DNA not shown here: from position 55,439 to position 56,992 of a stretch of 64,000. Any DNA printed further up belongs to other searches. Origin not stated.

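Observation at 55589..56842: TilS homolog whose PP-loop is SFSAES, not SGGxDS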

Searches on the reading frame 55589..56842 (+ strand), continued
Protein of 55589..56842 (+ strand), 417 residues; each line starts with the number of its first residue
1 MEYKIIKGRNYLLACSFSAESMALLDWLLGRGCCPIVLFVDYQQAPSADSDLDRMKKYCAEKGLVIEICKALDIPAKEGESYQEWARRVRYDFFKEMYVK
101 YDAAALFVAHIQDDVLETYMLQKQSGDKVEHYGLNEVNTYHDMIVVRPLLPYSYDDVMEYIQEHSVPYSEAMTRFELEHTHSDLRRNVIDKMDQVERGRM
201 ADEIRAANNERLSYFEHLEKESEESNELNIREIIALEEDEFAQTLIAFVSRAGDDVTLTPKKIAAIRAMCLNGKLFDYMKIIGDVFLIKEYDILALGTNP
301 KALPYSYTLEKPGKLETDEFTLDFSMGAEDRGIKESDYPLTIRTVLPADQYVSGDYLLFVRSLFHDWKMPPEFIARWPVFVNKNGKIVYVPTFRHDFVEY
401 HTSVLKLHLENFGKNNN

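Call 35: find_homologous_proteins(query=P0131, max_evalue=1e-20)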
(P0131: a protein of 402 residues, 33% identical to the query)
Query P0131 (402 aa): 1184 proteins with E <= 1e-20 among 3621 candidates; the best 120 are listed.
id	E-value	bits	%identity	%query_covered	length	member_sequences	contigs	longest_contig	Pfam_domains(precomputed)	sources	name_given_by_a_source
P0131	1.0e-263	892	100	100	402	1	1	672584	PF01171.27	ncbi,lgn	-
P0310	3.7e-99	351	43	99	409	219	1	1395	PF11734.14,PF01171.27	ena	-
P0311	2.7e-97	345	44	95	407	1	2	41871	PF11734.14,PF01171.27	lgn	-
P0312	2.1e-95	338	41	99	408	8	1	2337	PF01171.27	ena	-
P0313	1.1e-94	336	44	100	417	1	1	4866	PF01171.27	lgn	-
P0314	5.5e-94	334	44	95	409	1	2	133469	PF01171.27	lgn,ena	-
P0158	6.1e-94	334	43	95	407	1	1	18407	PF01171.27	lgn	-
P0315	1.8e-93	332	44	97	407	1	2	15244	PF01171.27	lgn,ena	-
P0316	2.8e-93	331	43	96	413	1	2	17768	PF01171.27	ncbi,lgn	-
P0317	9.3e-93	330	43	97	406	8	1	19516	PF01171.27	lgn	-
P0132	1.1e-92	329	43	96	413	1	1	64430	PF01171.27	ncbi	-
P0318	2.2e-92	328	44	99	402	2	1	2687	PF01171.27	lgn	-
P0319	2.8e-92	328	43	97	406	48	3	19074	PF01171.27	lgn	-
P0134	3.5e-92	328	40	97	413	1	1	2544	PF01171.27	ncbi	-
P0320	7.5e-92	327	42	97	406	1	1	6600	PF01171.27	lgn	-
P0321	1.5e-91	326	42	97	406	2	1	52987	PF01171.27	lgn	-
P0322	3.6e-91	324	42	97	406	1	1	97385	PF01171.27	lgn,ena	-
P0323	4.2e-91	324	42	97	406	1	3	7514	PF01171.27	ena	-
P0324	4.4e-91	324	44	99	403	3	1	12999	PF01507.26,PF01171.27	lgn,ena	-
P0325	6.1e-91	324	42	97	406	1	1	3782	PF01171.27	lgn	-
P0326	1.4e-90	323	42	97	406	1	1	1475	PF01171.27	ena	-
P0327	2.0e-90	322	44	99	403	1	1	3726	PF01171.27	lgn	-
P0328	2.8e-90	322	42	97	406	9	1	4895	PF01171.27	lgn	-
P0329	3.0e-90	321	42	97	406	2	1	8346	PF01171.27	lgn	-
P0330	3.1e-90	321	42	97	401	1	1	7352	PF11734.14,PF01171.27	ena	-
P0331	4.0e-90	321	43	97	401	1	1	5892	PF11734.14,PF01171.27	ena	-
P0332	4.5e-90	321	43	96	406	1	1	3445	PF01171.27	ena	-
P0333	9.9e-90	320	44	99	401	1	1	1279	PF11734.14,PF01171.27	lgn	-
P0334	9.9e-90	320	43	97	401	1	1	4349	PF11734.14,PF01171.27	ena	-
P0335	1.3e-89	319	43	99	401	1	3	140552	PF11734.14,PF01171.27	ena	-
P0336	1.5e-89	319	43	96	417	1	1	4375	PF01171.27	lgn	-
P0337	1.5e-89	319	42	95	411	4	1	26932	PF11734.14,PF01171.27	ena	-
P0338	1.5e-89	319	43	96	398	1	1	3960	PF01171.27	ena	-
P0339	1.6e-89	319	42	97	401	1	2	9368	PF11734.14,PF01171.27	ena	-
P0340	2.0e-89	319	43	97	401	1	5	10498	PF11734.14,PF01171.27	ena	-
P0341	2.2e-89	319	43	99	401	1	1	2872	PF11734.14,PF01171.27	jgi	-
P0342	3.3e-89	318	43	99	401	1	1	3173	PF11734.14,PF01171.27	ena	-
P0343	3.6e-89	318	43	99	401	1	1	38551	PF11734.14,PF01171.27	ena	-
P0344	4.4e-89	318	43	97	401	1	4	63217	PF11734.14,PF01171.27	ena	-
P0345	5.6e-89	317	42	97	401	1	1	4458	PF11734.14,PF01171.27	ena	-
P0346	8.3e-89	317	44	97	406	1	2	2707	PF01171.27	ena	-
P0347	9.0e-89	317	42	97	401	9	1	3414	PF11734.14,PF01171.27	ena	-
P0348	9.1e-89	317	42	97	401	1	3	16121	PF11734.14,PF01171.27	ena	-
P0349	1.1e-88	316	42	97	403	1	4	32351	PF11734.14,PF01171.27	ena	-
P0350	1.2e-88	316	42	97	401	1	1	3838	PF11734.14,PF01171.27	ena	-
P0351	1.3e-88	316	43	99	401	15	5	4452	PF11734.14,PF01171.27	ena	-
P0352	1.4e-88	316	42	97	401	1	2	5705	PF11734.14,PF01171.27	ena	-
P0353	1.4e-88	316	42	97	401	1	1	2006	PF11734.14,PF01171.27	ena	-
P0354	1.4e-88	316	42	97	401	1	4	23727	PF11734.14,PF01171.27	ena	-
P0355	1.5e-88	316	42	97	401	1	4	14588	PF11734.14,PF01171.27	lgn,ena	-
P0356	1.8e-88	316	41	98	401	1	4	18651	PF11734.14,PF01171.27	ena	-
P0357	2.2e-88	315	41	97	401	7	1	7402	PF11734.14,PF01171.27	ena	-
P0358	3.0e-88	315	41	97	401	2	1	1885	PF11734.14,PF01171.27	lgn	-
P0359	3.0e-88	315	41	98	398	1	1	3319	PF01171.27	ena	-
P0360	3.0e-88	315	41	97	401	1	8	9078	PF11734.14,PF01171.27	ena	-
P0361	3.7e-88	315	42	96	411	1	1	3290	PF01171.27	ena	-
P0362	3.7e-88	315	41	97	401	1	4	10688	PF11734.14,PF01171.27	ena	-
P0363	4.0e-88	314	42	97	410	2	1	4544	PF01507.26,PF11734.14,PF01171.27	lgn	-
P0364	4.0e-88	314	41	97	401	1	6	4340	PF11734.14,PF01171.27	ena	-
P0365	4.1e-88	314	42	97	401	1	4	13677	PF11734.14,PF01171.27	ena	-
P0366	4.8e-88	314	43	96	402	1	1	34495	PF11734.14,PF01171.27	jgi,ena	-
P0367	4.9e-88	314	42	97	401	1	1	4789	PF11734.14,PF01171.27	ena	-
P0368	5.0e-88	314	42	96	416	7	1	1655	PF01171.27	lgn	-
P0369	5.6e-88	314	42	98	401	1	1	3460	PF11734.14,PF01171.27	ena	-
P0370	6.2e-88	314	42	97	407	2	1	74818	PF01507.26,PF11734.14,PF01171.27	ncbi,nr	ncbi:MAG: tRNA lysidine(34) synthetase TilS [Erysipelotrichales bacterium]|nr:tRNA lysidine(34) synt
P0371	6.8e-88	314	41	97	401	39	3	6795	PF11734.14,PF01171.27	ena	-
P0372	7.9e-88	313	42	97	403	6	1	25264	PF11734.14,PF01171.27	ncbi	-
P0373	8.4e-88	313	41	97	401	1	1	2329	PF11734.14,PF01171.27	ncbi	-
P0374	8.6e-88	313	42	97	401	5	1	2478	PF11734.14,PF01171.27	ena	-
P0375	9.0e-88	313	41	100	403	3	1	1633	PF11734.14,PF01171.27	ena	-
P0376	9.3e-88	313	41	97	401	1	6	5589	PF11734.14,PF01171.27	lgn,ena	-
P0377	1.1e-87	313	41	97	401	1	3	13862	PF11734.14,PF01171.27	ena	-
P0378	1.1e-87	313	42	97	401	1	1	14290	PF11734.14,PF01171.27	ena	-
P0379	1.3e-87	313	41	100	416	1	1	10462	PF06508.20,PF01171.27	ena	-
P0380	1.4e-87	313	41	99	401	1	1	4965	PF11734.14,PF01171.27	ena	-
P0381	1.7e-87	312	41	96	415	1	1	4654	PF01171.27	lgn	-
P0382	1.9e-87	312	40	96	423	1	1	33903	PF01171.27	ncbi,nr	ncbi:MAG: tRNA lysidine(34) synthetase TilS [Bacilli bacterium]|nr:tRNA lysidine(34) synthetase TilS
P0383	2.3e-87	312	41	98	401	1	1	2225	PF11734.14,PF01171.27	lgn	-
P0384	2.8e-87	312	43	95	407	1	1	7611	PF01171.27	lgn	-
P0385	2.9e-87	312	41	99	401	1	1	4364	PF11734.14,PF01171.27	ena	-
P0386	3.2e-87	311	41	97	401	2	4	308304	PF11734.14,PF01171.27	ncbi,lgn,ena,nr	ncbi:MAG: tRNA lysidine(34) synthetase TilS [Bacilli bacterium]|nr:tRNA lysidine(34) synthetase TilS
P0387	3.3e-87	311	42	97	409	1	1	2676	PF11734.14,PF01171.27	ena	-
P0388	3.4e-87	311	41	99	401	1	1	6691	PF11734.14,PF01171.27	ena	-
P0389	4.0e-87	311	41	99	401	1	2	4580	PF11734.14,PF01171.27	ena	-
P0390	4.2e-87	311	42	97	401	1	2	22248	PF11734.14,PF01171.27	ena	-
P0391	4.9e-87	311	41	100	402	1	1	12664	PF01171.27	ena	-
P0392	5.1e-87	311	42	97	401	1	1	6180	PF11734.14,PF01171.27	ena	-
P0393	5.6e-87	311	41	99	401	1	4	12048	PF11734.14,PF01171.27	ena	-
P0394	6.5e-87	310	41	97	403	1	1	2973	PF11734.14,PF01171.27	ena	-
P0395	6.6e-87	310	40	97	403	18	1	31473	PF01171.27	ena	-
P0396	6.7e-87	310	41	99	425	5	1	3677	PF01171.27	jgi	-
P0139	7.7e-87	310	40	97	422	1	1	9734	PF01171.27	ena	-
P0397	7.8e-87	310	42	97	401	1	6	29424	PF11734.14,PF01171.27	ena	-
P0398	8.1e-87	310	43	99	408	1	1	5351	PF01171.27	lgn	-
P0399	1.1e-86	310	41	99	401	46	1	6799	PF11734.14,PF01171.27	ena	-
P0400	1.2e-86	310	40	97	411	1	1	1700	PF01507.26,PF11734.14,PF01171.27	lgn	-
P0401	1.3e-86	309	40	97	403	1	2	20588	PF01171.27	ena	-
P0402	1.4e-86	309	41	99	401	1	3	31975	PF11734.14,PF01171.27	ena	-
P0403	1.5e-86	309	42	97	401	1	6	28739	PF11734.14,PF01171.27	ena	-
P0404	1.5e-86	309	38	97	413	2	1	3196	PF01171.27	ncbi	-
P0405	2.1e-86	309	39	97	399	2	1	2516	PF01171.27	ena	-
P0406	2.2e-86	309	41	99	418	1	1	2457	PF01507.26,PF01171.27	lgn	-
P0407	2.2e-86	309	40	99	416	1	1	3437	PF01171.27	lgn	-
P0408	2.6e-86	308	42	96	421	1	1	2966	PF01171.27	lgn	-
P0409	2.8e-86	308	41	98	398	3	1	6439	PF01171.27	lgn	-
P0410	2.9e-86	308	43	97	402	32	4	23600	PF11734.14,PF01171.27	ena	-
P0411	3.4e-86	308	41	97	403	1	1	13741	PF11734.14,PF01171.27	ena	-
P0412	3.6e-86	308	38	97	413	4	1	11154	PF01171.27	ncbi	-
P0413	4.0e-86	308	42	97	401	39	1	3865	PF11734.14,PF01171.27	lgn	-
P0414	4.6e-86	308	41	97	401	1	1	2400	PF01171.27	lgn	-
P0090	4.8e-86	308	39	99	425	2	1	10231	PF01171.27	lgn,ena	-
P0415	5.1e-86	307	41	97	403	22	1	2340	PF01171.27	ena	-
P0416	5.4e-86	307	42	96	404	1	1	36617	PF01171.27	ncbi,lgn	-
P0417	5.5e-86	307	40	97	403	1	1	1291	PF11734.14,PF01171.27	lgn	-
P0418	5.9e-86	307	41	100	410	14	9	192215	PF01171.27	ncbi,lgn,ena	-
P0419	6.0e-86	307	41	99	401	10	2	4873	PF11734.14,PF01171.27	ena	-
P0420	6.2e-86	307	42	96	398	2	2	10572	PF01171.27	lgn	-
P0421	7.2e-86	307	42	97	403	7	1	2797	PF01171.27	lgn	-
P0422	7.7e-86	307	41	97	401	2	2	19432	PF11734.14,PF01171.27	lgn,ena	-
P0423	8.4e-86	307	41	100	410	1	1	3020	PF01171.27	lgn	-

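Call 49: search_solved_structures(query=A3, max_evalue=1, show_alignments=5)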
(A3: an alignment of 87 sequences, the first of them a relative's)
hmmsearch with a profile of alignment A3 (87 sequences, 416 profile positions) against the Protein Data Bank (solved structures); distinct sequences matched with E-value up to 1: 11.
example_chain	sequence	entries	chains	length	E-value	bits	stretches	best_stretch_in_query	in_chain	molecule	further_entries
3a2k_A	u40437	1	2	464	1.8e-32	115.8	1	9-401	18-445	tRNA(Ile)-lysidine synthase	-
1wy5_A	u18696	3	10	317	7.1e-15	57.9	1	6-266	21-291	Hypothetical UPF0072 protein AQ_1887 | tRNA(Ile)-lysidine synthase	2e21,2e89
1ni5_A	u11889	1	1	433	3.2e-10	42.5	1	8-196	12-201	Putative cell cycle protein mesJ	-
3hj7_A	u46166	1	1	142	2.1e-06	30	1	340-401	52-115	tRNA(Ile)-lysidine synthase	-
2oq2_A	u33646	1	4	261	0.0012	20.9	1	124-172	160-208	Phosphoadenosine phosphosulfate reductase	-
6k4y_I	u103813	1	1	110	0.0048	18.9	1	137-210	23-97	10 kDa anti-sigma factor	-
5gha_A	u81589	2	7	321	0.0053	18.8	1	10-74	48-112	Sulfur Transferase TtuA | tRNA-5-methyluridine(54) 2-sulfurtransferase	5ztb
1jr5_A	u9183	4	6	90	0.0055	18.7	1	138-210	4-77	10 KDA Anti-Sigma Factor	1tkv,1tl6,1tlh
5b4e_A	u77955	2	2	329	0.0056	18.7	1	10-74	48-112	Sulfur Transferase TtuA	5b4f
7rge_A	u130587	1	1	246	0.29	13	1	125-172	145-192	3'-phosphoadenylylsulfate reductase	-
5elu_A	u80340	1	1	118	0.41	12.5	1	226-305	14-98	SUMO-Affirmer-S2B3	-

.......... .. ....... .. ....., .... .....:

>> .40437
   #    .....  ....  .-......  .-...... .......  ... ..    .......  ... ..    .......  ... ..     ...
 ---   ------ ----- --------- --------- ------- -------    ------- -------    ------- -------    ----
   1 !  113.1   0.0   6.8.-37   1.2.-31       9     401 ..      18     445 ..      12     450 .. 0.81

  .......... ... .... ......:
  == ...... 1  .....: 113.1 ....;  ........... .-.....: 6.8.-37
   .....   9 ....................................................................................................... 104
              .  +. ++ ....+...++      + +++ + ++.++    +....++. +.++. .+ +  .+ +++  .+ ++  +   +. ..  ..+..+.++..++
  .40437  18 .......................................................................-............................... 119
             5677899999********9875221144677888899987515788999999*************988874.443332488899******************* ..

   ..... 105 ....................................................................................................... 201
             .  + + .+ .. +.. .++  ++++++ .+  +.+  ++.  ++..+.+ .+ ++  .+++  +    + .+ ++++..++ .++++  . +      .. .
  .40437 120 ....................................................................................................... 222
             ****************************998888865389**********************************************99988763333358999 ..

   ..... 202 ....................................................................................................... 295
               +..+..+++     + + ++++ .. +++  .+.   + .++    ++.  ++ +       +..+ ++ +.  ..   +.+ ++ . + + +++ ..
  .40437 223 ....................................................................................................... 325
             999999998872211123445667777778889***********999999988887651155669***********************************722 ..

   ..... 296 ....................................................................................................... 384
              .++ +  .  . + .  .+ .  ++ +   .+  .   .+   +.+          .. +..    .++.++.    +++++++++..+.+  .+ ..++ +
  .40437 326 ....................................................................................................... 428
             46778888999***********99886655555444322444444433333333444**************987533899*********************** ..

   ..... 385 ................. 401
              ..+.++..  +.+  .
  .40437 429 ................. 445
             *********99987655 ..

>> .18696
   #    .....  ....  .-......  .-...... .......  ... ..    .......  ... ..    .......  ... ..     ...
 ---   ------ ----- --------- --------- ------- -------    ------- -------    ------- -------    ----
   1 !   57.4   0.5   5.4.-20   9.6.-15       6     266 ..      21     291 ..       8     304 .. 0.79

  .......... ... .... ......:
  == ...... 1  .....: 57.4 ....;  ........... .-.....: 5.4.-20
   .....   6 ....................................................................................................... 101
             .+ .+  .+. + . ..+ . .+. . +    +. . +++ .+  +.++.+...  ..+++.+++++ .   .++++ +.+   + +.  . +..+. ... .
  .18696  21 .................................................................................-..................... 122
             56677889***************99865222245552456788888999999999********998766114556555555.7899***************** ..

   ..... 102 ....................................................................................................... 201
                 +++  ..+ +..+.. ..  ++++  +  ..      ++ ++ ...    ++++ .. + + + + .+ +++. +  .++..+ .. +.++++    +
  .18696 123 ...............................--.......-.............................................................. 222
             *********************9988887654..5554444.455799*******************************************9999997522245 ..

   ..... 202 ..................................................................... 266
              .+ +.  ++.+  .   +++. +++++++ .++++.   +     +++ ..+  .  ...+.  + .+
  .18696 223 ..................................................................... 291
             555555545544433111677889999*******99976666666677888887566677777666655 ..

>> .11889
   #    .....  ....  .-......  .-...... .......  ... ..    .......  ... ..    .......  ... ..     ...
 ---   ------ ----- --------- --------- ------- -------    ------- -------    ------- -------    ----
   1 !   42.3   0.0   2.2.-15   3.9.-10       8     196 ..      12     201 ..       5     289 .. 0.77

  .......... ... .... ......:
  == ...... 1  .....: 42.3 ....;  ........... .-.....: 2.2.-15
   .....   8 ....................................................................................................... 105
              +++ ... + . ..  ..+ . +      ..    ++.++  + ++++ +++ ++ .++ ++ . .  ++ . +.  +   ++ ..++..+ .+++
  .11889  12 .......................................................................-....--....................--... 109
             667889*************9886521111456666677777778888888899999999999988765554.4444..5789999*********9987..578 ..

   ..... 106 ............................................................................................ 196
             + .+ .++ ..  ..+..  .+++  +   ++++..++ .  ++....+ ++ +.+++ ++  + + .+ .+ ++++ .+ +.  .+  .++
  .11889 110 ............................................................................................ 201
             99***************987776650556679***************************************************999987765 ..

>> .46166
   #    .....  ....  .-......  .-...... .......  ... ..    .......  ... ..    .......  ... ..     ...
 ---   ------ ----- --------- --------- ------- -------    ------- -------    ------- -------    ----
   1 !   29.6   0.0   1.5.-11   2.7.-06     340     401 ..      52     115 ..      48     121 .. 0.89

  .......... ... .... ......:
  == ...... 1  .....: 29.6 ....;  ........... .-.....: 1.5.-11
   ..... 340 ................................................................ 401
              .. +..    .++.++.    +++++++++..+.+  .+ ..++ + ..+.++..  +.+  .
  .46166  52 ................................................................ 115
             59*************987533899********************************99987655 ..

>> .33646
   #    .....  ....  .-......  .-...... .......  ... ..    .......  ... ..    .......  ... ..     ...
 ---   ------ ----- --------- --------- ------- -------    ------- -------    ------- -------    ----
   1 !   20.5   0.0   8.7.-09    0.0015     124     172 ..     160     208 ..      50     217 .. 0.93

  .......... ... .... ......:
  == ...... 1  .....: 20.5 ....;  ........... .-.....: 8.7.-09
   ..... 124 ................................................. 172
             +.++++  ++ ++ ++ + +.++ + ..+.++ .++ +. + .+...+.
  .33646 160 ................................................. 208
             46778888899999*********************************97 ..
